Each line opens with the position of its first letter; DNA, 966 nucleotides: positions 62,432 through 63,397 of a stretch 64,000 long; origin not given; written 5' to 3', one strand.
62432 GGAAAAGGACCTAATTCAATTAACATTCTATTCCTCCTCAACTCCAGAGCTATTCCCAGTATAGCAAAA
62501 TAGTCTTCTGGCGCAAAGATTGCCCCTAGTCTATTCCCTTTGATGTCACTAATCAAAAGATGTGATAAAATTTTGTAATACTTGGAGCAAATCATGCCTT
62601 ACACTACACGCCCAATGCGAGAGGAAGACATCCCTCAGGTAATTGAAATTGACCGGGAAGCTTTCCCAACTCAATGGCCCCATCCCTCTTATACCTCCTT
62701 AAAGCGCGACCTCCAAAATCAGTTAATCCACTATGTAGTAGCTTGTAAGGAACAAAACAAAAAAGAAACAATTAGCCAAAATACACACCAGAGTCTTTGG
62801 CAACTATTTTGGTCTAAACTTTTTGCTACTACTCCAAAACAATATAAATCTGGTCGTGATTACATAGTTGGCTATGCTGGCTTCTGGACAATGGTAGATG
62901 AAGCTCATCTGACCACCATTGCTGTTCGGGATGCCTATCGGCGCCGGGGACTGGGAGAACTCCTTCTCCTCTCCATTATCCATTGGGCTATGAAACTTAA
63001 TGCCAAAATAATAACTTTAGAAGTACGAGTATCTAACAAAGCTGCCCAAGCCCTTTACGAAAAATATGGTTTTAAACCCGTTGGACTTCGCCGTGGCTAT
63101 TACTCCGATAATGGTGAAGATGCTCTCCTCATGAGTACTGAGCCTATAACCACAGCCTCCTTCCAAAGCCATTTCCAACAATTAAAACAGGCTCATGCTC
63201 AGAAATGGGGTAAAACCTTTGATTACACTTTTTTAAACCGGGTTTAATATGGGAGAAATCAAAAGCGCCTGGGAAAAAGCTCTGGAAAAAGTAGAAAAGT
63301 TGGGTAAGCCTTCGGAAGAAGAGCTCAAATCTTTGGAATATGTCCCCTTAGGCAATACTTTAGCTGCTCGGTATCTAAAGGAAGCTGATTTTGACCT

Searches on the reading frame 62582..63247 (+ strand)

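Call 72: search_protein_families(library=pfam, proteins=[window:62582-63247:+], max_evalue=0.00001)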
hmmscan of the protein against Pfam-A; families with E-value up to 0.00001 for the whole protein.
window:62582-63247:+ (221 aa): 6 families
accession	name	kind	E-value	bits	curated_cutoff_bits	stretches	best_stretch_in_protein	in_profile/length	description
PF00583.31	Acetyltransf_1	-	4.4e-19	69.3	20.7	1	93-164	42-116/116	Acetyltransferase (GNAT) family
PF13508.13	Acetyltransf_7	-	8.1e-13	49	27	1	94-166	13-84/84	Acetyltransferase (GNAT) domain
PF13673.13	Acetyltransf_10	-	5.1e-12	46.3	23.6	1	95-169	42-112/128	Acetyltransferase (GNAT) domain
PF08445.16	FR47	-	1.4e-08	35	22.1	1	108-165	22-78/86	FR47-like protein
PF13302.13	Acetyltransf_3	-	3.9e-08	34.5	25.4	1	10-165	5-138/138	Acetyltransferase (GNAT) domain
PF13420.13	Acetyltransf_4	-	7.8e-06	26.4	24.3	0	92-179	57-149/155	Acetyltransferase (GNAT) domain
